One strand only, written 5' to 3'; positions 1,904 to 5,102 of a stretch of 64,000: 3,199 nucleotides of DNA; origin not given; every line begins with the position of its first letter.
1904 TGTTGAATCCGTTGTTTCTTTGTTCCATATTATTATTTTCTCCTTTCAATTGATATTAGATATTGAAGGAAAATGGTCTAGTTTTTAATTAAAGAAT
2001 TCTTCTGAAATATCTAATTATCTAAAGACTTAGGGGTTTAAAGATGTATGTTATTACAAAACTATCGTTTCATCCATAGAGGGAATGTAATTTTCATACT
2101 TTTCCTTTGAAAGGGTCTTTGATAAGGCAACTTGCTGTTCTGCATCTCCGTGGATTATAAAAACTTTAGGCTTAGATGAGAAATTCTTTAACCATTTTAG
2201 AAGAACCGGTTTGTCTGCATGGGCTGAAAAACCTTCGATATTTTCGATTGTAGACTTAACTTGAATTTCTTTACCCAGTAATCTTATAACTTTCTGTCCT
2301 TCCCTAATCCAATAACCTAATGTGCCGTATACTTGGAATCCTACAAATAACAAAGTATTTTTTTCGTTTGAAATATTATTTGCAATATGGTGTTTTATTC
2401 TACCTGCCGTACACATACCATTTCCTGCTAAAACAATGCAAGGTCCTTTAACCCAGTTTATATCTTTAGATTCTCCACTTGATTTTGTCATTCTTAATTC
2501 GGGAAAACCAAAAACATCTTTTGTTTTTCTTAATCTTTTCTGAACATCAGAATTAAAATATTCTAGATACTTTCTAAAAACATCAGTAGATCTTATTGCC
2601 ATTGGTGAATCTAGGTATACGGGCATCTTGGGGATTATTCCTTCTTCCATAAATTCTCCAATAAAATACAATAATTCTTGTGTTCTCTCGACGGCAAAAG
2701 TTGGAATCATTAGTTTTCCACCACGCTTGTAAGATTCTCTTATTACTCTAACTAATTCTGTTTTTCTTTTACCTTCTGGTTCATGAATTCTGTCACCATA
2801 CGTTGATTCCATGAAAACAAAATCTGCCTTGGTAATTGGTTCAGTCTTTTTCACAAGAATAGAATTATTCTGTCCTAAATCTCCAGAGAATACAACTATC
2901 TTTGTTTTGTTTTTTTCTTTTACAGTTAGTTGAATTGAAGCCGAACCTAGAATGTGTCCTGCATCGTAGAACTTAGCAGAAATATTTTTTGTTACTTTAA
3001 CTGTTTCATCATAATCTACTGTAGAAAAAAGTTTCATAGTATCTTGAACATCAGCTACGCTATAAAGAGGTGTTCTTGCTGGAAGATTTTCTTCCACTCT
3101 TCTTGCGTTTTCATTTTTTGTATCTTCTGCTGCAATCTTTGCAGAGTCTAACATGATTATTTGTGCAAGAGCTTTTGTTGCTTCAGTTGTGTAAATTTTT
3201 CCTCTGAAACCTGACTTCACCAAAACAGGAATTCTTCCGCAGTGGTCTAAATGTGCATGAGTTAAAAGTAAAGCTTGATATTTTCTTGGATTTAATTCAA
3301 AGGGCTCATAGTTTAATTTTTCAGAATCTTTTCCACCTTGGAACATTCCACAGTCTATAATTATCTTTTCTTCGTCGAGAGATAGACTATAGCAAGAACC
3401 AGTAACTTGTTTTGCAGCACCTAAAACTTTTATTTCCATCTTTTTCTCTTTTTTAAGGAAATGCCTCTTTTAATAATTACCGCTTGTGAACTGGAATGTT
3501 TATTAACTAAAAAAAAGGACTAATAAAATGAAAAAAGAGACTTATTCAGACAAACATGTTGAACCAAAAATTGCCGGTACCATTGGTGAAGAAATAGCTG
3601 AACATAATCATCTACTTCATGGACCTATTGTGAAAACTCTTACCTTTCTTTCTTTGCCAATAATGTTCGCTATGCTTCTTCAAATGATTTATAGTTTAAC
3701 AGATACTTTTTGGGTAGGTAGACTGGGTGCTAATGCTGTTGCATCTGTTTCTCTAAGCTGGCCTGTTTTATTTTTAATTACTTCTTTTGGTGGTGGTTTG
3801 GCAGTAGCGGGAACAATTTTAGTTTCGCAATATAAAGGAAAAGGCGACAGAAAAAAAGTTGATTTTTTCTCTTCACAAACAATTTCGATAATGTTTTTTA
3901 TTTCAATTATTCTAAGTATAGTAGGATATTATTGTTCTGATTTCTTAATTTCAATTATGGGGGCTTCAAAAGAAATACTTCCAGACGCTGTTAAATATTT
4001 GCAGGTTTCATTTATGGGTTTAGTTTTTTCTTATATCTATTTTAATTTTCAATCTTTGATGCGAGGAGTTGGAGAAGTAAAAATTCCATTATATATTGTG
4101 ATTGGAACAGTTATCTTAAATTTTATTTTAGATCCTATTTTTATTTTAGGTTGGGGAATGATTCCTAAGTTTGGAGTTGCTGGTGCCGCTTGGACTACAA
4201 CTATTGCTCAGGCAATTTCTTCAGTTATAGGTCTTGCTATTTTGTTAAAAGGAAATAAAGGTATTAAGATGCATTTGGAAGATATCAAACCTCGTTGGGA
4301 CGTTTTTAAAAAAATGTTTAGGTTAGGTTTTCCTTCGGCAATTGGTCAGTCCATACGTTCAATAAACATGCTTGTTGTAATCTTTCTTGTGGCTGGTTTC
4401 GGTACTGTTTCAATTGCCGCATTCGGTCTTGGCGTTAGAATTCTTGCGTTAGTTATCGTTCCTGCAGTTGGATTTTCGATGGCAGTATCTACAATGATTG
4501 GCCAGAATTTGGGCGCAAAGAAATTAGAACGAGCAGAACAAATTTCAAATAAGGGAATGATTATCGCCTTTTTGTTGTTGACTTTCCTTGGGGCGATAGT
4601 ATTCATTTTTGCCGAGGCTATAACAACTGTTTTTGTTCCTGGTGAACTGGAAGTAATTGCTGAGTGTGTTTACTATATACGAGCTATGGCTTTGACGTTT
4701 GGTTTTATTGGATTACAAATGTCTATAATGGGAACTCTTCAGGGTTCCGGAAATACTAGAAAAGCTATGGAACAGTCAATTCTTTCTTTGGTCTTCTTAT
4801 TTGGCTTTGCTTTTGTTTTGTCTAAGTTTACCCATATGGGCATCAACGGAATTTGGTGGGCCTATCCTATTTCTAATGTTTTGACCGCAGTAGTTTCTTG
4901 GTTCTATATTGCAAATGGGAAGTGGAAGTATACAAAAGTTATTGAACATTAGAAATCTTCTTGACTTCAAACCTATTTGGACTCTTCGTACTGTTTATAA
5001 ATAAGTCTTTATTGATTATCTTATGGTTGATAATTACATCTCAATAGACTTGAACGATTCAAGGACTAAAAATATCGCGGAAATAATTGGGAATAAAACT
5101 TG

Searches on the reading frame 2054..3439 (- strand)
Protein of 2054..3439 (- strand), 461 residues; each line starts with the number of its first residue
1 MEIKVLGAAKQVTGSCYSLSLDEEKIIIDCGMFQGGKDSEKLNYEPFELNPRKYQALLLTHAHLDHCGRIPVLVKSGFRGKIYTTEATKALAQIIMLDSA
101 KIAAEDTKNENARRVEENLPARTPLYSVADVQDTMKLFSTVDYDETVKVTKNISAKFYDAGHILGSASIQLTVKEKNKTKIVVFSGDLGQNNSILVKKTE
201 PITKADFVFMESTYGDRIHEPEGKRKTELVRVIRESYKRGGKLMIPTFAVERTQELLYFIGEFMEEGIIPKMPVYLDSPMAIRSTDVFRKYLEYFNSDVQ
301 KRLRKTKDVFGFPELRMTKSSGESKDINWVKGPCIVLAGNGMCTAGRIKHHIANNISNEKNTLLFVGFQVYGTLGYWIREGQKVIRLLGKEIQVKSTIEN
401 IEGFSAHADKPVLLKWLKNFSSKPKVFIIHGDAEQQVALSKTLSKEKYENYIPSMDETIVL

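Call 68: search_protein_families(library=ncbifam, proteins=[window:2054-3439:-], max_evalue=1e-10)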
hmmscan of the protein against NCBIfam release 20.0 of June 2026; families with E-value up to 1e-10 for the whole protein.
window:2054-3439:- (461 aa): 3 families
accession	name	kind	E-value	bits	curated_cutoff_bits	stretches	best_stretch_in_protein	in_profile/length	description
NF045584.1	cas14_MBL_CASP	equivalog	3.4e-122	408.9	800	1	1-456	1-435/612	type VII CRISPR-associated protein Cas14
TIGR03675.1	arCOG00543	equivalog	2.1e-98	330.2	580.2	1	3-459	177-628/631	beta-CASP ribonuclease aCPSF1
TIGR04122.1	Xnuc_lig_assoc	equivalog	1.6e-13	50.2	325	1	139-268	65-190/326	ligase-associated DNA damage response exonuclease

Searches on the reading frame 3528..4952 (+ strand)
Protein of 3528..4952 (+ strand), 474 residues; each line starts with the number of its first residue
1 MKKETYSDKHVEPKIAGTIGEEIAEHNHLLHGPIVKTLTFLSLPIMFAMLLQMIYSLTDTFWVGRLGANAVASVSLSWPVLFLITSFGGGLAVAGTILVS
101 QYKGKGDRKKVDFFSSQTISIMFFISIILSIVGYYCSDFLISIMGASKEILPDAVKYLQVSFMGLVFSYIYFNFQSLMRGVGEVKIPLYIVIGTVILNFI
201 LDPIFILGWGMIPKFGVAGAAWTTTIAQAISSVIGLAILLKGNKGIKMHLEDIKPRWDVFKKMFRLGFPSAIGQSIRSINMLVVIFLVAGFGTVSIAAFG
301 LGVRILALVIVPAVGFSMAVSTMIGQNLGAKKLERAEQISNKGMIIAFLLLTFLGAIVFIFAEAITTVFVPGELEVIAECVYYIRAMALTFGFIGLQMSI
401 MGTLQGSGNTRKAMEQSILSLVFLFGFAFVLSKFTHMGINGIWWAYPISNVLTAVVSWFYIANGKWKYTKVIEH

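Call 68: search_protein_families(library=ncbifam, proteins=[window:3528-4952:+], max_evalue=1e-10)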
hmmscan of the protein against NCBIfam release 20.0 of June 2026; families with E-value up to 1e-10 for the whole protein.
window:3528-4952:+ (474 aa): 11 families
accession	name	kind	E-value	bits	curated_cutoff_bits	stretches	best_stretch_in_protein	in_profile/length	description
NF041801.1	MATE_SolL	equivalog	1e-114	383.8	780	1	25-471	9-456/458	solanimycin export family MATE transporter SolL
TIGR00797.1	matE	subfamily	8.2e-82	275.2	147.4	1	44-443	1-396/396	MATE family efflux transporter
NF007130.1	PRK09575.1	equivalog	1.6e-34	119.9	445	1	34-456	4-422/435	MATE family efflux transporter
NF000131.1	MATE_multi_MepA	equivalog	1.7e-31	110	850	1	31-457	11-430/451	multidrug efflux MATE transporter MepA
NF052396.1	MATE_WgkD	equivalog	1.2e-28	100.2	510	1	36-454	3-417/428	tryglysin-associated MATE efflux transporter WgkD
NF007562.1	PRK10189.1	equivalog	2e-28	99.4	465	1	36-468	27-464/470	EmmdR/YeeO family multidrug/toxin efflux MATE transporter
NF001214.0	PRK00187.1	equivalog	4.6e-23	81.9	449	1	38-455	12-435/464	NorM family multidrug efflux MATE transporter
NF000217.1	MATE_multi_FepA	equivalog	2.6e-15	56.4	900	1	31-462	9-436/443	multidrug efflux MATE transporter FepA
NF045539.1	MATE_efflux1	equivalog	5e-15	55.5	350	1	45-452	9-406/411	MATE family Na+-driven efflux transporter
TIGR02900.1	spore_V_B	equivalog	7.8e-14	51.3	372.3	0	116-253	316-444/488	stage V sporulation protein B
NF007690.0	PRK10367.1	equivalog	1.7e-12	47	409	1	36-467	9-433/441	MATE family efflux transporter DinF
